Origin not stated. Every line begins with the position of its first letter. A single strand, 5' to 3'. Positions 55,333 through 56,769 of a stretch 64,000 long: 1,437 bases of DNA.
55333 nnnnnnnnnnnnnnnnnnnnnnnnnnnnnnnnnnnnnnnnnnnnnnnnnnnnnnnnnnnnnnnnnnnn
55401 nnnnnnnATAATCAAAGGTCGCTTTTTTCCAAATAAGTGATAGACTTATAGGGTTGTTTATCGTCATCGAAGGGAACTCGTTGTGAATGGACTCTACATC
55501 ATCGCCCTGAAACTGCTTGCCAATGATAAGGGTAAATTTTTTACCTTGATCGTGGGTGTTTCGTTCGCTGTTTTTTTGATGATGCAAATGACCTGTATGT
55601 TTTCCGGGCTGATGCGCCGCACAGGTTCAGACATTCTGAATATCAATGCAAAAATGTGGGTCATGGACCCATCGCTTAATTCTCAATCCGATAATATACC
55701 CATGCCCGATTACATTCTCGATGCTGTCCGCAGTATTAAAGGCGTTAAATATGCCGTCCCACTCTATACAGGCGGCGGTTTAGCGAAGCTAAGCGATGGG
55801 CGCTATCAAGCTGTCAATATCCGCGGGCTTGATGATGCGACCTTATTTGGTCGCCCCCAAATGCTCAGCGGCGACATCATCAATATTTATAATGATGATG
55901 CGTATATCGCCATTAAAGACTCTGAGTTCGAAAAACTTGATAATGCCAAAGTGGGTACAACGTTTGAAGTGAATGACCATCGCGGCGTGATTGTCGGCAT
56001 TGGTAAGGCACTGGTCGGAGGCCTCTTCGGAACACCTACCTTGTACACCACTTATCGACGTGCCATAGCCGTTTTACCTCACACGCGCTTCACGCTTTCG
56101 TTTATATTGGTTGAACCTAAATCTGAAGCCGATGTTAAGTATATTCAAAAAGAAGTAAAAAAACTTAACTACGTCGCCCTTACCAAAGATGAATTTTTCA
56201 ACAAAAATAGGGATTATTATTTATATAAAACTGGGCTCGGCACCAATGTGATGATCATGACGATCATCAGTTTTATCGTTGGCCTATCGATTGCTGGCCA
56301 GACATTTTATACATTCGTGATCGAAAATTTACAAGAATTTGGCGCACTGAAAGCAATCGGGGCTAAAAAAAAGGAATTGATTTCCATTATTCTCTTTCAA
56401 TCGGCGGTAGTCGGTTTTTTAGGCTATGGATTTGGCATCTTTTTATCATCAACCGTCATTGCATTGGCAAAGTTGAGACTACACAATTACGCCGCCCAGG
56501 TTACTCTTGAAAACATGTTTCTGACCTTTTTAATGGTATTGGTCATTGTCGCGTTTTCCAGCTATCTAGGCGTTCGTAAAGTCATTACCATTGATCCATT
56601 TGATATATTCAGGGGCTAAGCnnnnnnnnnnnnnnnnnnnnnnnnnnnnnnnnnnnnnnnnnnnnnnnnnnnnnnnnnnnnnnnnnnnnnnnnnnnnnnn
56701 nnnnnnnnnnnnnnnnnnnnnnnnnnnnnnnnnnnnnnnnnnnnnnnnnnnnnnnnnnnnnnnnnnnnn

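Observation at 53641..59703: Five-gene export operon: MsbA/PrtD-like fused ABC exporter plus a MacB/DevCAB-type tripartite pump with its own OM lipoprotein channel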

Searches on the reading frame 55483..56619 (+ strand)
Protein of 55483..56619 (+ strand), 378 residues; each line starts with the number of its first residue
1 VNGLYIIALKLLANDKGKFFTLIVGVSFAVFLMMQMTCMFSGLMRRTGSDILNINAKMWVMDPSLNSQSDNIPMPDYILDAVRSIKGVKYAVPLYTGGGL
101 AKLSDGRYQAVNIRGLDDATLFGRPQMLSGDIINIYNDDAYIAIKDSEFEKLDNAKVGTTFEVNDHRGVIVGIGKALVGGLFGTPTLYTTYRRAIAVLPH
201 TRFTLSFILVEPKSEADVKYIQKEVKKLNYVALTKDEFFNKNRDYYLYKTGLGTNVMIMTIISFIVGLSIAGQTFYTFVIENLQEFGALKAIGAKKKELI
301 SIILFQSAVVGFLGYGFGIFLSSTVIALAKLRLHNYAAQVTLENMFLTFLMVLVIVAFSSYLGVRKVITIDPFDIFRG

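Call 3: search_protein_families(library=pfam, proteins=[window:55483-56619:+])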
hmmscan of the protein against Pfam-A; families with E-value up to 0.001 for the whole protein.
window:55483-56619:+ (378 aa): 2 families
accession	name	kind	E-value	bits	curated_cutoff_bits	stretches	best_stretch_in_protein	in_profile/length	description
PF02687.27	FtsX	-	6.3e-13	49.3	25.5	1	257-372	1-120/120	FtsX-like permease C-terminal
PF12704.14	MacB_PCD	-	3e-09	37.9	27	1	21-227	3-206/207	MacB-like periplasmic core domain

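Call 4: search_protein_families(library=ncbifam, proteins=[window:55483-56619:+])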
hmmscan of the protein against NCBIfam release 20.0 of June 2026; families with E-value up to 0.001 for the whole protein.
window:55483-56619:+ (378 aa): 4 families
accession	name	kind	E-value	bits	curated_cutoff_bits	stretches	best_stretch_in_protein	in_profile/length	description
TIGR01185.1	devC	equivalog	3.9e-17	62.3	290.35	1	210-376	212-380/380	ABC transporter permease DevC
NF007826.0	PRK10535.1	equivalog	3.6e-08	32.2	966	1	205-375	469-644/648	macrolide ABC transporter ATP-binding protein/permease MacB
TIGR02212.1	lolCE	equivalog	8.1e-07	28.3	362.45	0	23-119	28-118/411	lipoprotein-releasing ABC transporter permease subunit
TIGR03434.1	ADOP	subfamily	4.2e-06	25.2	622.3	1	279-377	704-801/803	ADOP family duplicated permease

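Call 8: find_encoding_contigs(protein=window:55483-56619:+, flank=10000, max_places=6)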
Protein window:55483-56619:+ (378 aa): no gene with exactly this product is on record in the collection.

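Call 10: find_homologous_proteins(query=window:55483-56619:+)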
Query window:55483-56619:+ (378 aa): 6909 proteins with E <= 0.001 among 8000 candidates; the best 120 are listed.
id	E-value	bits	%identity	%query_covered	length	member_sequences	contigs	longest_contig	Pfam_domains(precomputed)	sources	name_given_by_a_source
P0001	3.9e-242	821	100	100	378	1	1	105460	PF02687.28,PF12704.15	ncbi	ncbi:MAG: ABC transporter permease [Gammaproteobacteria bacterium]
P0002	2.0e-210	716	86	100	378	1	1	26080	PF02687.28,PF12704.15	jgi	jgi:putative ABC transport system permease protein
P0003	7.3e-207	705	84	100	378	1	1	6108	PF02687.28,PF12704.15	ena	-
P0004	1.2e-206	704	85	100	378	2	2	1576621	PF02687.28,PF12704.15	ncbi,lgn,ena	-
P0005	5.4e-204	695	84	100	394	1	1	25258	PF02687.28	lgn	-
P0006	1.7e-201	687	81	100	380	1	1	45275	PF02687.28,PF12704.15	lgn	-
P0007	4.9e-199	679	81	100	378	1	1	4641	PF02687.28,PF12704.15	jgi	jgi:putative ABC transport system permease protein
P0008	2.2e-198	677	81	100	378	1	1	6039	PF02687.28,PF12704.15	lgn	-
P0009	4.7e-198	676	81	100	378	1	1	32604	PF02687.28,PF12704.15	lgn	-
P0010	2.1e-197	673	79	100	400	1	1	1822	PF02687.28,PF12704.15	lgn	-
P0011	2.4e-196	670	81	100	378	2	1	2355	PF02687.28,PF12704.15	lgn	-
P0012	3.4e-195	666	79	100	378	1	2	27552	PF02687.28,PF12704.15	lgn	-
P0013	6.5e-195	665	79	100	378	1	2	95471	PF02687.28,PF12704.15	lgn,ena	-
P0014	1.1e-194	665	79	100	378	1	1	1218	PF02687.28,PF12704.15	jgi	jgi:putative ABC transport system permease protein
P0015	6.1e-194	662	79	100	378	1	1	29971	PF02687.28,PF12704.15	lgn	-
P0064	1.6e-173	595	70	100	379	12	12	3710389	PF02687.28,PF12704.15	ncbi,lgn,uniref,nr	ncbi:FtsX-like permease family protein [Fluoribacter dumoffii]|uniref:Macrolide transporter ATP-bind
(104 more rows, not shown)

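Call 11: find_encoding_contigs(protein=P0064, flank=10000, max_places=3)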
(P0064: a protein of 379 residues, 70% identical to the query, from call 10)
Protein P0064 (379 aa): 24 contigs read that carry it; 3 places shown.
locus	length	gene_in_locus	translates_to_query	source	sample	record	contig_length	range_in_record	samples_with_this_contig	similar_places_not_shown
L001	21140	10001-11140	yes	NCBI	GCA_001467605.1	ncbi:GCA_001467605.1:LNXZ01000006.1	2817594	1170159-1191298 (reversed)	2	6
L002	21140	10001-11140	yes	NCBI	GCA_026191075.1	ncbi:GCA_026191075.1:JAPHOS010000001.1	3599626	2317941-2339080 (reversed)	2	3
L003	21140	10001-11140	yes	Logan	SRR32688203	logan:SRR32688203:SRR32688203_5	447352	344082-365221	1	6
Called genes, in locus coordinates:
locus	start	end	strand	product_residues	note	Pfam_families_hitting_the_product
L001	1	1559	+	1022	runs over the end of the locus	-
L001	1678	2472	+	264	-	PF00106:adh_short, PF08659:KR, PF01370:Epimerase (weak), PF13561:adh_short_C2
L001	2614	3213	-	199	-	PF02545:Maf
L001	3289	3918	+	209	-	PF12710:HAD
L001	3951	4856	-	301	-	PF01878:EVE, PF06445:GyrI-like, PF14526:Cass2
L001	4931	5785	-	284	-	PF00248:Aldo_ket_red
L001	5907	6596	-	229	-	PF08279:HTH_11, PF13280:WYL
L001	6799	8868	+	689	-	-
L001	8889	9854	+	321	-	PF18632:DUF5630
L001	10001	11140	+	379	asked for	PF12704:MacB_PCD, PF02687:FtsX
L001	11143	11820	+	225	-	PF02463:SMC_N (faint), PF00005:ABC_tran, PF13166:AAA_13 (faint), PF13175:AAA_15 (faint), PF13304:AAA_21 (weak)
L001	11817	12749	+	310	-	PF25917:BSH_RND, PF25973:BSH_CzcB (weak)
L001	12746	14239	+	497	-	PF02321:OEP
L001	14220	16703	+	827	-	PF07732:Cu-oxidase_3, PF00394:Cu-oxidase, PF07731:Cu-oxidase_2, PF05275:CopB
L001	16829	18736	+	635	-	-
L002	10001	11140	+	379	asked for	PF12704:MacB_PCD, PF02687:FtsX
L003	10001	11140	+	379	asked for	PF12704:MacB_PCD, PF02687:FtsX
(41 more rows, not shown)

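Call 12: find_encoding_contigs(protein=P0004, flank=10000, max_places=2)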
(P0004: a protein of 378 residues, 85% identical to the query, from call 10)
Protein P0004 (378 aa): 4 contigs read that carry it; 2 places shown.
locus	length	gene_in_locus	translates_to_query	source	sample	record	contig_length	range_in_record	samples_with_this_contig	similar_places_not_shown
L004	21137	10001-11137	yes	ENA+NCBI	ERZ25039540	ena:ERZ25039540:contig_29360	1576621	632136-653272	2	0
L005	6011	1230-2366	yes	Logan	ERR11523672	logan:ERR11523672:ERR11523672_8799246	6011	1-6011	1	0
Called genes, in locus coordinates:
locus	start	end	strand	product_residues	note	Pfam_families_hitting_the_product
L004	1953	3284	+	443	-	PF13847:Methyltransf_31 (weak)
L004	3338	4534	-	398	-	PF00579:tRNA-synt_1b, PF01479:S4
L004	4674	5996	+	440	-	PF19425:Csd3_N2, PF01551:Peptidase_M23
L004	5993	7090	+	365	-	PF03702:AnmK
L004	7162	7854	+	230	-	-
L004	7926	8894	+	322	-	PF01075:Glyco_transf_9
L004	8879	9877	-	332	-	PF01118:Semialdhyde_dh, PF02774:Semialdhyde_dhC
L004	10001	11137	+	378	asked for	PF12704:MacB_PCD, PF02687:FtsX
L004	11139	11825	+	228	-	PF00005:ABC_tran, PF02463:SMC_N (weak), PF13166:AAA_13 (faint), PF13304:AAA_21 (faint)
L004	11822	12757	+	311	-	PF25973:BSH_CzcB (weak)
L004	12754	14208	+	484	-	PF02321:OEP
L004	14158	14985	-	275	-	PF00535:Glycos_transf_2, PF10111:Glyco_tranf_2_2 (weak), PF13641:Glyco_tranf_2_3, PF13632:Glyco_trans_2_3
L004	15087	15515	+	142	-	PF05402:PqqD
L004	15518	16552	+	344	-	PF27840:ScmC (faint)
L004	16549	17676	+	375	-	PF13439:Glyco_transf_4, PF13579:Glyco_trans_4_4, PF20706:GT4-conflict, PF00534:Glycos_transf_1, PF13692:Glyco_trans_1_4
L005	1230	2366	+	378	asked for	PF12704:MacB_PCD, PF02687:FtsX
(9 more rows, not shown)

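Call 22: find_related_loci(query=A1, collection=genome_contigs, flank=8000)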
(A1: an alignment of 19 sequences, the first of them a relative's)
Query A1 (378 aa) in genome_contigs; peptide patterns used: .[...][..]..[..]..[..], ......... (x = any residue, [..] = any of these).
600 stretches matched a pattern (row limit reached: there are more); 580 encode a relative of the query (tblastn E <= 1e-3); the best 80 are kept; 80 distinct loci.
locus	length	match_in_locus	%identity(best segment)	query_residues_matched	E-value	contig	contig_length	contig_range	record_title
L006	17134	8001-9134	85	1-378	0e+0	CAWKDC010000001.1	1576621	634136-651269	MAG: uncultured Gammaproteobacteria bacterium isolate MFD05512.bin.1.74 genome assembly, contig: contig_29360, whole gen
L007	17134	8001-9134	72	1-378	0e+0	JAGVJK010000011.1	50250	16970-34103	MAG: Gammaproteobacteria bacterium isolate SW_25 c_000000006774, whole genome shotgun sequence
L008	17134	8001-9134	70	1-378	0e+0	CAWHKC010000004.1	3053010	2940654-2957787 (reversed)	MAG: uncultured proteobacterium isolate MFD04780.bin.1.177 genome assembly, contig: contig_3595, whole genome shotgun se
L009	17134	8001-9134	72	1-378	0e+0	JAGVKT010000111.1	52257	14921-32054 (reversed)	MAG: Gammaproteobacteria bacterium isolate SW_10 c_000000124419, whole genome shotgun sequence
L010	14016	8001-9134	70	1-378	0e+0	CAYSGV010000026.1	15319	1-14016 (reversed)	MAG TPA_asm: uncultured Gammaproteobacteria bacterium isolate SRP262948_co1_210 genome assembly, contig: NODE_3773_lengt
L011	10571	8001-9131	68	2-378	2e-179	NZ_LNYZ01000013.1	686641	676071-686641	Legionella steigerwaltii strain SC-18-C9 Lstg_ctg013, whole genome shotgun sequence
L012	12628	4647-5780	67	1-378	3e-176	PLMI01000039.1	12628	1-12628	MAG: Coxiellaceae bacterium isolate fen_1226 73.20120800_E3D.34_contig_22016, whole genome shotgun sequence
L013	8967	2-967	80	57-378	3e-175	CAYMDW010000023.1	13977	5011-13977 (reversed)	MAG TPA_asm: uncultured Gammaproteobacteria bacterium isolate SRP263991_co5_3 genome assembly, contig: NODE_8523_length_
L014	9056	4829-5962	70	1-378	1e-174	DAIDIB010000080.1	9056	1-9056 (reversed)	MAG TPA_asm: Gammaproteobacteria bacterium isolate clean355 NODE_80_length_9056_cov_3.271300, whole genome shotgun seque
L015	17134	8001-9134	65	1-378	4e-174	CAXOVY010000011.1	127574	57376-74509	Gammaproteobacteria bacterium strain GD-1 genome assembly, contig: GAMM_Contig_1, whole genome shotgun sequence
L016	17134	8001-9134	65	1-378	1e-172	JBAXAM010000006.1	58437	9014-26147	MAG: bacterium isolate ELA141 MAG141_6, whole genome shotgun sequence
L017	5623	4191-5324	61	1-378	2e-165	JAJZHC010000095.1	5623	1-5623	MAG: Proteobacteria bacterium isolate LL6.bin58 NODE_20139_length_5623_cov_3.304221, whole genome shotgun sequence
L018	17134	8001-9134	62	1-378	4e-163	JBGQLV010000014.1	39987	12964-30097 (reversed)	MAG: Thermodesulfovibrionia bacterium isolate OBJ2_061818_150_9 k141_1415864_length_39987_cov_19.0000, whole genome shot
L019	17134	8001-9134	62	1-378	4e-163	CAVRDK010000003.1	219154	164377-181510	MAG: uncultured beta proteobacterium isolate MFD01231.bin.1.102 genome assembly, contig: contig_16000, whole genome shot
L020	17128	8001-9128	63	3-378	3e-162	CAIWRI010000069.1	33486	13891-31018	MAG: uncultured Nitrosomonadales bacterium isolate A14_bin-0786 genome assembly, contig: bin-0786:069/155, whole genome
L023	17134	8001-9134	62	1-378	2e-161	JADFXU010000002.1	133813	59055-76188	MAG: Nitrospirae bacterium isolate nDJH15bin8 nDJH15_bin8_NODE_2_length_133813_cov_8.323579, whole genome shotgun sequen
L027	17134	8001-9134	61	1-378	5e-161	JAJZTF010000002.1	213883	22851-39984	MAG: Proteobacteria bacterium isolate SKS3.bin67 NODE_55_length_213883_cov_6.594828, whole genome shotgun sequence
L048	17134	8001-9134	61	1-378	5e-159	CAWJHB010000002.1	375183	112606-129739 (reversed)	MAG: uncultured beta proteobacterium isolate MFD01231.bin.1.33 genome assembly, contig: contig_15999, whole genome shotg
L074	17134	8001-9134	59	1-378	3e-157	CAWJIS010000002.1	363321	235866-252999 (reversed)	MAG: uncultured Gammaproteobacteria bacterium isolate MFD05377.bin.1.66 genome assembly, contig: contig_137200, whole ge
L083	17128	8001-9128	60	3-378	1e-156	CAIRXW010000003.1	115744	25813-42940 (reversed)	MAG: uncultured Chlorobiaceae bacterium isolate Kiruna2_bin-2272 genome assembly, contig: bin-2272:03/57, whole genome s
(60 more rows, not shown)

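Call 26: search_solved_structures(query=A1, max_evalue=0.01)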
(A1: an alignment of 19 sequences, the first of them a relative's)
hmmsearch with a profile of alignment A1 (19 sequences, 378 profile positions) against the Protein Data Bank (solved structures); distinct sequences matched with E-value up to 0.01: 5.
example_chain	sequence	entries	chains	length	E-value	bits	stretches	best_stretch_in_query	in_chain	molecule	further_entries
5nik_J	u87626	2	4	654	1e-06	31.1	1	140-375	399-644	Macrolide export ATP-binding/permease protein MacB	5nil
5lil_A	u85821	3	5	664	1.4e-06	30.6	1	89-373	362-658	Macrolide export ATP-binding/permease protein MacB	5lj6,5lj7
5gko_A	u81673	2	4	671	5.4e-06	28.8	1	156-373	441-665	Macrolide export ATP-binding/permease protein MacB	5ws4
9o9x_C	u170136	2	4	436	2.6e-05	26.5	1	215-336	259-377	ABC transporter permease YtrF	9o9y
5xu1_M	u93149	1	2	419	0.0082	18.3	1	257-374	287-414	ABC transporter permeae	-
